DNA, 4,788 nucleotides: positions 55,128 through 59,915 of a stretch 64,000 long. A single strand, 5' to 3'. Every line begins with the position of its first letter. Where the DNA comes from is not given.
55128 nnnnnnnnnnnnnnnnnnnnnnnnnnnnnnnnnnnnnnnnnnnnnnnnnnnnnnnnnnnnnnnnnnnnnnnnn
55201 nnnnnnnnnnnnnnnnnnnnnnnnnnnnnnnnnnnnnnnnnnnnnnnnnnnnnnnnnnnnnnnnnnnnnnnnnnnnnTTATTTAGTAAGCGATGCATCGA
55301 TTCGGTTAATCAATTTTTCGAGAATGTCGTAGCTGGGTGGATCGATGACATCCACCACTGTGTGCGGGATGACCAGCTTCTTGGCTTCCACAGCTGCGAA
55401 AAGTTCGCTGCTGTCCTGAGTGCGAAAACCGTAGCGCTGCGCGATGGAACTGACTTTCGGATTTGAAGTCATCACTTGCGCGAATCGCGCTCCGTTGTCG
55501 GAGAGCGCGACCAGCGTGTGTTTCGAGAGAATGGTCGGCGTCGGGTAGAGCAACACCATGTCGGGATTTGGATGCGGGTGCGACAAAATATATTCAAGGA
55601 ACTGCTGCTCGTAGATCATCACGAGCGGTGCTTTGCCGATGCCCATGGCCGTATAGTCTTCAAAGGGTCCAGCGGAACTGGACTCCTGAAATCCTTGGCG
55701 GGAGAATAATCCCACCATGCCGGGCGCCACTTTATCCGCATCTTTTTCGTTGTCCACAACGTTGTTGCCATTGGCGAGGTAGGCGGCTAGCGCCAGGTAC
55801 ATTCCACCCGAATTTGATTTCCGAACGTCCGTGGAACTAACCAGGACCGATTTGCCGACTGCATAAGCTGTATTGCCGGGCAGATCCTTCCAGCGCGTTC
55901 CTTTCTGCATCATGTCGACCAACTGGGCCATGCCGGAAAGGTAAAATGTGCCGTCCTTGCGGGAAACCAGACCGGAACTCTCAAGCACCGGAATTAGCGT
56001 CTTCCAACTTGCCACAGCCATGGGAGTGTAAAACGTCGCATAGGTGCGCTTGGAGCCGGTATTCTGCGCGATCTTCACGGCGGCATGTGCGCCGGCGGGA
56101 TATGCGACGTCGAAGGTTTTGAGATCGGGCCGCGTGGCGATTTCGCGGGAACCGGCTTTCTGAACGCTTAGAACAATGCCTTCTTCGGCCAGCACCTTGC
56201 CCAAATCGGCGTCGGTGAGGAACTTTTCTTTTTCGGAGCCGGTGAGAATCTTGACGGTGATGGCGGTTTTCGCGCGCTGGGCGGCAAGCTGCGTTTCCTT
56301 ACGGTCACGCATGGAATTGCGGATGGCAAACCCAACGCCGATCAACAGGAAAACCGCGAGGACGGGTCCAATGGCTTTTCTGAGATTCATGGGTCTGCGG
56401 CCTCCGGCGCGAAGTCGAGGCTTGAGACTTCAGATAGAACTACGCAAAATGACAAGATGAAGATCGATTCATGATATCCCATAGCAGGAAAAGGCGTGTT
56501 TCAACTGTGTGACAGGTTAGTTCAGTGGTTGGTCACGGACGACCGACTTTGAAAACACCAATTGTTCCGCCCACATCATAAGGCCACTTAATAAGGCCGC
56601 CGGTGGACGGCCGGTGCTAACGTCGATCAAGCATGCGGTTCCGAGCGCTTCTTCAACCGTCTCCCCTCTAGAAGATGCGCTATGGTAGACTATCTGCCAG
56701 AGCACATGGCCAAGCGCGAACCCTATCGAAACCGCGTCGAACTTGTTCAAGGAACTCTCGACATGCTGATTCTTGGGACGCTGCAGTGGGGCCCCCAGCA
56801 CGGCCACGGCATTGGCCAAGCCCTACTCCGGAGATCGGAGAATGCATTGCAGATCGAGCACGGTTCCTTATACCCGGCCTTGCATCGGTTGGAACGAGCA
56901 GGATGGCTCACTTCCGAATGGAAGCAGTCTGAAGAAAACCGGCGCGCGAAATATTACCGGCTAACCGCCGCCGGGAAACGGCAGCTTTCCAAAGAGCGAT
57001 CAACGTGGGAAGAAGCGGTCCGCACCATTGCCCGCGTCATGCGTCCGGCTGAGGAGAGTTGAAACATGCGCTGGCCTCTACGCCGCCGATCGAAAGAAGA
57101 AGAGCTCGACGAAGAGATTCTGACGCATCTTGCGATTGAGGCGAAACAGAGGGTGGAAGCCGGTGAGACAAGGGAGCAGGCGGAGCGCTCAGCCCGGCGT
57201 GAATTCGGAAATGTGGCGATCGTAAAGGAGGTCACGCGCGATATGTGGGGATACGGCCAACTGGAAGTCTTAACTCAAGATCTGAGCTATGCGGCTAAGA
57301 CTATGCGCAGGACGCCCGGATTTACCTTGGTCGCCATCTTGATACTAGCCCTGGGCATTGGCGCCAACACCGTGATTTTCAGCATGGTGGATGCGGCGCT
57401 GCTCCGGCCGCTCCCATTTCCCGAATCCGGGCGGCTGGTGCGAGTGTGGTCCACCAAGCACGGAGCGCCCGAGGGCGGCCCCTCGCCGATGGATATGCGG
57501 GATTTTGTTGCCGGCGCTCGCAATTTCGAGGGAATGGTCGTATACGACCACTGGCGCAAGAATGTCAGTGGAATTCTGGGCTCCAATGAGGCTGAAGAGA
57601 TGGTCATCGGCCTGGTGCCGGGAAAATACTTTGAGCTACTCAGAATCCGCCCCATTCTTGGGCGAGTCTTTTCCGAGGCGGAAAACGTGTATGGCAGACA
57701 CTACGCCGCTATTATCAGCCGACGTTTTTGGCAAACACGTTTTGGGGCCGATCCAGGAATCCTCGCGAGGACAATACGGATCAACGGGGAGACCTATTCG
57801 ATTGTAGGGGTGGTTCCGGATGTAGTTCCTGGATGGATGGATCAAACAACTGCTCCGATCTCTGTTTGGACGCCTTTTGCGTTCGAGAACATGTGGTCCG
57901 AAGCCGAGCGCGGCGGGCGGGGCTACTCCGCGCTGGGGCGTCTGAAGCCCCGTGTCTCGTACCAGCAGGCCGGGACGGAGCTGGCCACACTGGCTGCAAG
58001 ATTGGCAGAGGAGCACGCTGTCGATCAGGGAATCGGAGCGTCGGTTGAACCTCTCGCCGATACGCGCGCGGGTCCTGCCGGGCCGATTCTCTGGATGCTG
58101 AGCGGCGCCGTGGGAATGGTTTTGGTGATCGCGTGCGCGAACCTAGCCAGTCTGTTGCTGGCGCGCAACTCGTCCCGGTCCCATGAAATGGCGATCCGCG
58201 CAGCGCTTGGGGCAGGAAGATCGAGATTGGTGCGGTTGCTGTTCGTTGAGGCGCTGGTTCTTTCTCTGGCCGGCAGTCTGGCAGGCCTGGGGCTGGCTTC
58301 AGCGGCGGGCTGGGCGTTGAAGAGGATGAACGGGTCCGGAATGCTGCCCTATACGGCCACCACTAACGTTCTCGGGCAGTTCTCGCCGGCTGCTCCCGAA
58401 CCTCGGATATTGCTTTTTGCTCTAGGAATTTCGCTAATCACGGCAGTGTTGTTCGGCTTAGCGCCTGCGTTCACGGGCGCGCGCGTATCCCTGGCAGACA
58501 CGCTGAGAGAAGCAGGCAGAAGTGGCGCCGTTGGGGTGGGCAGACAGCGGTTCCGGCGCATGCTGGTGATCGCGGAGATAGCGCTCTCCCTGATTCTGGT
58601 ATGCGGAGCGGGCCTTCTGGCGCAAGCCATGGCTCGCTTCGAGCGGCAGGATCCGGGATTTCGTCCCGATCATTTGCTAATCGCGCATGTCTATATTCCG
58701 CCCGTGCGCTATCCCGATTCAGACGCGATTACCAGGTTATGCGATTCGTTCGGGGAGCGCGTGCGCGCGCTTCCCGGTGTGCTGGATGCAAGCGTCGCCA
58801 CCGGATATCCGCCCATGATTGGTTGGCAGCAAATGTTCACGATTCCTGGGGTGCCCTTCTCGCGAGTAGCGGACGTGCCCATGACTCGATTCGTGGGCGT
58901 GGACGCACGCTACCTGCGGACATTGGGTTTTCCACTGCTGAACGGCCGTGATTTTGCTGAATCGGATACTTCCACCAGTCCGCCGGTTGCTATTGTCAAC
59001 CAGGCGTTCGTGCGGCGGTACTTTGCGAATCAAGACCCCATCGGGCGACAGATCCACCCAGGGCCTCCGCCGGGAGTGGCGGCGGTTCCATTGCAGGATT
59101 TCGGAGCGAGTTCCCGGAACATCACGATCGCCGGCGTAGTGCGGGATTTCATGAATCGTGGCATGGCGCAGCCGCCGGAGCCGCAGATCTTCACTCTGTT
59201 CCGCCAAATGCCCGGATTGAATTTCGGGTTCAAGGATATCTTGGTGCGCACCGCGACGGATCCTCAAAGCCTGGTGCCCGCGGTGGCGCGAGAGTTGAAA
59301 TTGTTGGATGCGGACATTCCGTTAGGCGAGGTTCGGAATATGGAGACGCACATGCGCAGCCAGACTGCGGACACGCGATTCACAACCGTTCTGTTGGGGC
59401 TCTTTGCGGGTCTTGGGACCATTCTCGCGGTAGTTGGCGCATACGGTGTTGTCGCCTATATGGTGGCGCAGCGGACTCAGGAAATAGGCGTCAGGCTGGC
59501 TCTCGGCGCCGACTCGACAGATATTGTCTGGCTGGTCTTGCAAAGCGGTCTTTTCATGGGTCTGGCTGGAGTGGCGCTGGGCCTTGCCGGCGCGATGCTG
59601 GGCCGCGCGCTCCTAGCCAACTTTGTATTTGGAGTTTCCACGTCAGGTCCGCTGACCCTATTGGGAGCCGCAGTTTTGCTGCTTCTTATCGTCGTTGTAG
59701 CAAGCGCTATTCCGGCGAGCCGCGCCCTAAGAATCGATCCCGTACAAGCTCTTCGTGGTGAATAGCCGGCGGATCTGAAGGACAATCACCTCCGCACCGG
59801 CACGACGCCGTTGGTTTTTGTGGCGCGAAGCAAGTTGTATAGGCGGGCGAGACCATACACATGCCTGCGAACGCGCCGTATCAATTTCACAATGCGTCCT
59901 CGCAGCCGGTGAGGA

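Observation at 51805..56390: Four-gene TelA / XpaC-like operon with two extracytoplasmic solute-binding-fold proteins, one fused to a VWA-MIDAS domain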

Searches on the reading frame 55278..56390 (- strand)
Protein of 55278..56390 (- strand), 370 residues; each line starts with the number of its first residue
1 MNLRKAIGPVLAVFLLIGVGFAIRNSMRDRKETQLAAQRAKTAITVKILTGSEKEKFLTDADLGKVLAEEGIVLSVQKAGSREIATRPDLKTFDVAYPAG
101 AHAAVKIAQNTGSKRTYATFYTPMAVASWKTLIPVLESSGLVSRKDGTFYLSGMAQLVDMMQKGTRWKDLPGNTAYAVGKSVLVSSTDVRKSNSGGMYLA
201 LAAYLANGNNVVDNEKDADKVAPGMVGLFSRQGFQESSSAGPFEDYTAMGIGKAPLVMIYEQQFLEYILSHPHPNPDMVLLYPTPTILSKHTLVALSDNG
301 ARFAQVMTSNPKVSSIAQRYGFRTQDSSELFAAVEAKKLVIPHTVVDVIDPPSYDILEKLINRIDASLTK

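Call 3: search_protein_families(library=pfam, proteins=[window:55278-56390:-], max_evalue=0.1)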
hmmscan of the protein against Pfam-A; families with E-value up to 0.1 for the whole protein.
window:55278-56390:- (370 aa): 0 families

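Call 4: search_protein_families(library=ncbifam, proteins=[window:55278-56390:-], max_evalue=0.1)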
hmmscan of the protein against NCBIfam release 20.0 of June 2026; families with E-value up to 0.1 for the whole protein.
window:55278-56390:- (370 aa): 0 families

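Call 8: search_protein_families(library=padloc, proteins=[window:55278-56390:-], max_evalue=0.1)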
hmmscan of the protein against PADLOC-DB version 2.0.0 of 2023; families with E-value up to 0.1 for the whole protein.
window:55278-56390:- (370 aa): 0 families

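Call 18: find_homologous_proteins(query=window:55278-56390:-)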
Query window:55278-56390:- (370 aa): 2239 proteins with E <= 0.001 among 7446 candidates; the best 120 are listed.
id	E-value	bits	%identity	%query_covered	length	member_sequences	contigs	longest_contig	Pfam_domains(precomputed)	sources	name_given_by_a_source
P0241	6.0e-223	757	92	100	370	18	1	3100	-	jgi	jgi:hypothetical protein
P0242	1.7e-215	732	90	100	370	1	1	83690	-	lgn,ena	-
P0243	1.2e-206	703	86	100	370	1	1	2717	-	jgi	jgi:hypothetical protein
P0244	2.3e-206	702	86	100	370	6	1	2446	-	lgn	-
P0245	3.1e-206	702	86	100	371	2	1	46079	-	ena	-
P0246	4.0e-204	695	85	100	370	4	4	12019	-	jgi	jgi:hypothetical protein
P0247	1.0e-203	694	85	100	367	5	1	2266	-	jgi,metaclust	metaclust:\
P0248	7.0e-203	691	84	100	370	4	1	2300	-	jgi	jgi:hypothetical protein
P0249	6.9e-202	688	84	100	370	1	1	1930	-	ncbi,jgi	-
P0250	2.7e-201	686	85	100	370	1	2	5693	-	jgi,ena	jgi:hypothetical protein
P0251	3.1e-201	686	84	100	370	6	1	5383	-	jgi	jgi:hypothetical protein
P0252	4.4e-201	685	84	100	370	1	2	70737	-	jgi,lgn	jgi:hypothetical protein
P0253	5.8e-201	685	84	100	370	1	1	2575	-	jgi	-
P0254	8.3e-201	684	84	100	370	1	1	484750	-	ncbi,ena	-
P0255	2.9e-200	682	85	100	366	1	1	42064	-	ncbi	-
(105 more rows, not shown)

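Call 32: search_solved_structures(query=A3, max_evalue=10)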
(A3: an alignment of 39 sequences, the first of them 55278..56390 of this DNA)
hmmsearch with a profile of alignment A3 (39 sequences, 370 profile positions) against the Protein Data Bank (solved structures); distinct sequences matched with E-value up to 10: 1.
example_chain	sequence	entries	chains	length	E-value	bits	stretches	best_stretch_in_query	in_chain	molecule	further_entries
7epq_A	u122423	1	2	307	0.8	11.5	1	23-89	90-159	Putative exopolyphosphatase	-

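Call 43: predict_structure(alignment_id=A3)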
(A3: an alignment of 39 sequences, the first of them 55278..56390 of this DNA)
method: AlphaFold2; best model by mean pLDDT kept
length: 370 residues; sequences in the alignment: 39
mean_pLDDT: 79.6   pTM: 0.77
mean pLDDT of the five models: 79.6, 77.4, 77.2, 76.0, 60.7
residues with pLDDT >= 90: 97; 70-90: 189; 50-70: 62; < 50: 22
segments of 3 or more residues with pLDDT < 50: 233-245, 247-252
pLDDT, mean of each block of 10 residues (from residue 1): 66 82 79 72 90 89 96 93 88 91 89 92 84 88 89 82 79 71 57 61 69 78 73 42 46 62 86 85 82 95 95 93 89 90 69 80 73
secondary structure, 60 per line:
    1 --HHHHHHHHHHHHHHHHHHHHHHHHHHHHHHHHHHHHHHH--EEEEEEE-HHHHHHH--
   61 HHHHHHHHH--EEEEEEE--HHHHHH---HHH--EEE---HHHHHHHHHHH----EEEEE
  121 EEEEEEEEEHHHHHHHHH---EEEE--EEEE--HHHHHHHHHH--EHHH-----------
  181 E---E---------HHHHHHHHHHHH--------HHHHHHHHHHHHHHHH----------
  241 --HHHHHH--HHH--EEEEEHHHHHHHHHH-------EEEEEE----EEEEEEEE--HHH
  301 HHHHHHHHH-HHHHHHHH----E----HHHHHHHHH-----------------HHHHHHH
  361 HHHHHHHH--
elements in order: H3-41 E44-50 H52-58 H61-69 E72-78 H81-86 E95-97 H101-111 E116-129 H130-138 E142-145 E148-151 H154-163 H195-206 H215-230 H243-248 E256-260 H261-270 E278-283 E288-295 H298-309 H311-318 H328-336 H354-368

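Call 47: fold_search(model_id=the predicted structure, library=pdb)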
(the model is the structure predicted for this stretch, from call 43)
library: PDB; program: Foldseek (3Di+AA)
matches with E <= 10: 1186; with E <= 0.001: 406
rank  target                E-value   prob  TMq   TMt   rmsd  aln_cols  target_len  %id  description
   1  2pt2                  3.7e-09  1.00  0.55  0.63   5.5       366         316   11  Structure of FutA1 with Iron(II) (released 2007-07-10)
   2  2pt1                  7.7e-09  1.00  0.51  0.58   6.5       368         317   11  FutA1 Synechocystis PCC 6803 (released 2007-07-10)
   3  6g7n_A                2.1e-08  1.00  0.53  0.60   5.6       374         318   10  Trichodesmium Tery_3377 (IdiA) (FutA) with iron and alanine ligand. (released 2018-09-12)
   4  5t1p_F                5.1e-08  1.00  0.52  0.57   7.5       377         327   14  Crystal structure of the putative periplasmic solute-binding protein from Campylobacter jejuni (released 2016-09-07)
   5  5t1p_H                6.4e-08  1.00  0.54  0.61   6.0       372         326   14  Crystal structure of the putative periplasmic solute-binding protein from Campylobacter jejuni (released 2016-09-07)
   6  1q35                  6.8e-08  1.00  0.51  0.58   6.5       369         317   11  Crystal Structure of Pasteurella haemolytica Apo Ferric ion-Binding Protein A (released 2003-11-11)
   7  7w3w                  8.0e-08  1.00  0.51  0.59   5.9       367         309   10  X-ray structure of apo-VmFbpA, a ferric ion-binding protein from Vibrio metschnikovii (released 2021-12-15)
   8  7f6t                  8.0e-08  1.00  0.48  0.52   8.8       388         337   14  Crystal structure of metal-citrate-binding mutant (Y221F) protein (MctA) of ABC transporter in apo state (released 2021-12-01)
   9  4euo                  2.5e-07  1.00  0.48  0.55   7.3       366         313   14  Structure of Atu4243-GABA sensor (released 2012-11-21)
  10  7li0_A                2.7e-07  1.00  0.52  0.60   5.5       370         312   12  Crystal structure of apo Moraxella catarrhalis ferric binding protein A in an open conformation (released 2022-02-23)
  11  7li1_C                2.9e-07  1.00  0.49  0.56   6.9       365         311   12  Crystal structure of holo Moraxella catarrhalis ferric binding protein A in an open conformation (released 2022-02-23)
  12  7f6q                  2.9e-07  1.00  0.45  0.49   9.3       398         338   14  Crystal structure of metal-citrate-binding mutant (S79A) protein (MctA) of ABC transporter in apo state (released 2021-12-01)
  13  3od7                  3.4e-07  1.00  0.52  0.61   5.5       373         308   13  Haemophilus influenzae ferric binding protein A -Iron Loaded (released 2010-09-15)
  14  4elq_A                3.4e-07  1.00  0.51  0.59   6.3       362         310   12  Ferric binding protein with carbonate (released 2013-04-17)
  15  7f6k_C                3.8e-07  1.00  0.50  0.55   7.1       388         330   14  Crystal structure of metal-citrate-binding protein (MctA) of ABC transporter endogenously bound to citrate (released 2021-12-01)
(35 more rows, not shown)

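Call 95: search_solved_structures(query=A7, max_evalue=10)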
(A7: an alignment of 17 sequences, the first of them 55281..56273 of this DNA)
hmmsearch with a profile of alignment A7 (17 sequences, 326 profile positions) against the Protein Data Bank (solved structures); distinct sequences matched with E-value up to 10: 5.
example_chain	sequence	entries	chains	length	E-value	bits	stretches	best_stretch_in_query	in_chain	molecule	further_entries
6vop_A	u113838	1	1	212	0.038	16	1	186-220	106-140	Aldolase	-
5le4_A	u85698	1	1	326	0.37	12.7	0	66-106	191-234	DD_D12_11_D12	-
8eqw_A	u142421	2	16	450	0.86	11.5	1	149-207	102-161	Sulfhydrylase FUB7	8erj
8erb_A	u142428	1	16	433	0.89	11.5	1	149-207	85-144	Sulfhydrylase FUB7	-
6voq_A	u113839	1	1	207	0.95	11.4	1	182-219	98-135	Aldolase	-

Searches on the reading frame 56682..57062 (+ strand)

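Call 101: search_protein_families(library=pfam, proteins=[window:56682-57062:+], max_evalue=0.001)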
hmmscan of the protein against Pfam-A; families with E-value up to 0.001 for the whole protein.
window:56682-57062:+ (126 aa): 3 families
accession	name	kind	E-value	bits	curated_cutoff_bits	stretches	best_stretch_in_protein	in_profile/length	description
PF03551.20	PadR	-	2.4e-22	79.1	27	1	30-103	1-74/75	Transcriptional regulator PadR-like family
PF13463.12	HTH_27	-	3.5e-06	27.6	22.2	1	55-98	27-68/68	Winged helix DNA-binding domain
PF07848.18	PaaX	-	0.0007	20.2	24.8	0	55-97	32-69/70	PaaX-like protein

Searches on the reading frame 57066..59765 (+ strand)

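Call 101: search_protein_families(library=pfam, proteins=[window:57066-59765:+], max_evalue=0.001)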
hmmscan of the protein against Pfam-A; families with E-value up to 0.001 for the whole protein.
window:57066-59765:+ (899 aa): 2 families
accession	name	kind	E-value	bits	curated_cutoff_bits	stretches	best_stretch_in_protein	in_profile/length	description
PF12704.14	MacB_PCD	-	9.9e-35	121.1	27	2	87-308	1-206/207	MacB-like periplasmic core domain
PF02687.27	FtsX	-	5.1e-25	88.3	25.5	2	779-892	2-120/120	FtsX-like permease C-terminal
